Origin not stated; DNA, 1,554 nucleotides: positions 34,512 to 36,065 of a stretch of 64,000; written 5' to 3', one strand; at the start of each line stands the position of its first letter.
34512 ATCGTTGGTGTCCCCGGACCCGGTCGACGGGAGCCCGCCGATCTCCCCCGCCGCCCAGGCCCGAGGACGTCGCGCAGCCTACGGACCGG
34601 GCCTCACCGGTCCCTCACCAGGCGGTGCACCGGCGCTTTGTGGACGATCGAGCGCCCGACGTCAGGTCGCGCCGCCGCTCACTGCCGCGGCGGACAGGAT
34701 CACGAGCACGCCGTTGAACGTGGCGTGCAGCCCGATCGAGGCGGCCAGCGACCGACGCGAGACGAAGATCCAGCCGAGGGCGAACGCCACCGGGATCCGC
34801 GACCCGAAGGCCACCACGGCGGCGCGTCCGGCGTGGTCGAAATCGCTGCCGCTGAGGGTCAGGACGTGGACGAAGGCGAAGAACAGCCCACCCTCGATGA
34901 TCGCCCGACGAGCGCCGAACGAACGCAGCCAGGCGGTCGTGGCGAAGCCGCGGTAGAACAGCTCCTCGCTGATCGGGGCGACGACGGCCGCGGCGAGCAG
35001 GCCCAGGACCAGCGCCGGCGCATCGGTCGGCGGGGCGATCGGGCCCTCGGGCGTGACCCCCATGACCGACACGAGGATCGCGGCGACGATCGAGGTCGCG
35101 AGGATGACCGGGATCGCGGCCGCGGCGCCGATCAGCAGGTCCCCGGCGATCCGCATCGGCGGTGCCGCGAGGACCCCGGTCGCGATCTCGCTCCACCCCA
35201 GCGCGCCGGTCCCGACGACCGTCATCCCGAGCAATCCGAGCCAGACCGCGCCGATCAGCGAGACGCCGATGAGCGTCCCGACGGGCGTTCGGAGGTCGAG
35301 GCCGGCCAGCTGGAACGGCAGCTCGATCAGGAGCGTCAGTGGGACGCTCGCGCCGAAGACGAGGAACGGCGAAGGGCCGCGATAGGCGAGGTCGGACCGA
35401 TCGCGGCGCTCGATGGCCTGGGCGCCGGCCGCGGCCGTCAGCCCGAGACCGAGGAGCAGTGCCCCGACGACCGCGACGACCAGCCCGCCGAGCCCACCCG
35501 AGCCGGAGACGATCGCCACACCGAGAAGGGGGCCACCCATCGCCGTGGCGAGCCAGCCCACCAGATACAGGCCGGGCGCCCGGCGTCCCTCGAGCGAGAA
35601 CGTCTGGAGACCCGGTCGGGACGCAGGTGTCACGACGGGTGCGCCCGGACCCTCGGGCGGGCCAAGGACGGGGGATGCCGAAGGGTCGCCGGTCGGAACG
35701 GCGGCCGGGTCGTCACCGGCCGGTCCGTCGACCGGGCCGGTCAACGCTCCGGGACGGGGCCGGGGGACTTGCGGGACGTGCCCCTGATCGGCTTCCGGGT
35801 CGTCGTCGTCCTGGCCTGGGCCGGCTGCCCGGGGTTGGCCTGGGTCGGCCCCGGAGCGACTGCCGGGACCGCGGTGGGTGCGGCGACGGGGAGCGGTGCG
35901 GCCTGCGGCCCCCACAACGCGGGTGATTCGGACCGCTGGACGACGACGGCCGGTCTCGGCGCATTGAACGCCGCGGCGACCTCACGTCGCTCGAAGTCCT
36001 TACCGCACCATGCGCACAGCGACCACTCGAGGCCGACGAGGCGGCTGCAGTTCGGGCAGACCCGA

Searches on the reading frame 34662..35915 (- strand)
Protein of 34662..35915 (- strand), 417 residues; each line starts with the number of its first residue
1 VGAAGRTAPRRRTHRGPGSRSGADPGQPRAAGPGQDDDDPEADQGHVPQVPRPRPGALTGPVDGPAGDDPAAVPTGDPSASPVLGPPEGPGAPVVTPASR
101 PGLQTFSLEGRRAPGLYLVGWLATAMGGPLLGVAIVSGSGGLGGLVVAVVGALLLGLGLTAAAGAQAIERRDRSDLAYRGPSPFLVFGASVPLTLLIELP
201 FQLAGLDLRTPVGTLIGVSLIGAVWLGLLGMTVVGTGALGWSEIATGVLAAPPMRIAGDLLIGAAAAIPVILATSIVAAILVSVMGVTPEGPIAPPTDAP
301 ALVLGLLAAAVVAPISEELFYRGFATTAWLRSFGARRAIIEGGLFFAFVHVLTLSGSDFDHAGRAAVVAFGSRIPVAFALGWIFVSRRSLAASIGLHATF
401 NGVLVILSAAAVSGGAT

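Call 65: search_protein_families(library=pfam, proteins=[window:34662-35915:-], max_evalue=0.00001)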
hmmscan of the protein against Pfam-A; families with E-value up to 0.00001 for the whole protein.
window:34662-35915:- (417 aa): 1 family
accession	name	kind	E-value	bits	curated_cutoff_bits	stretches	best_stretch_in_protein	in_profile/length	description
PF02517.21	Rce1-like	-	2.9e-14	53.6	22.4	1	301-402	3-92/93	Type II CAAX prenyl endopeptidase Rce1-like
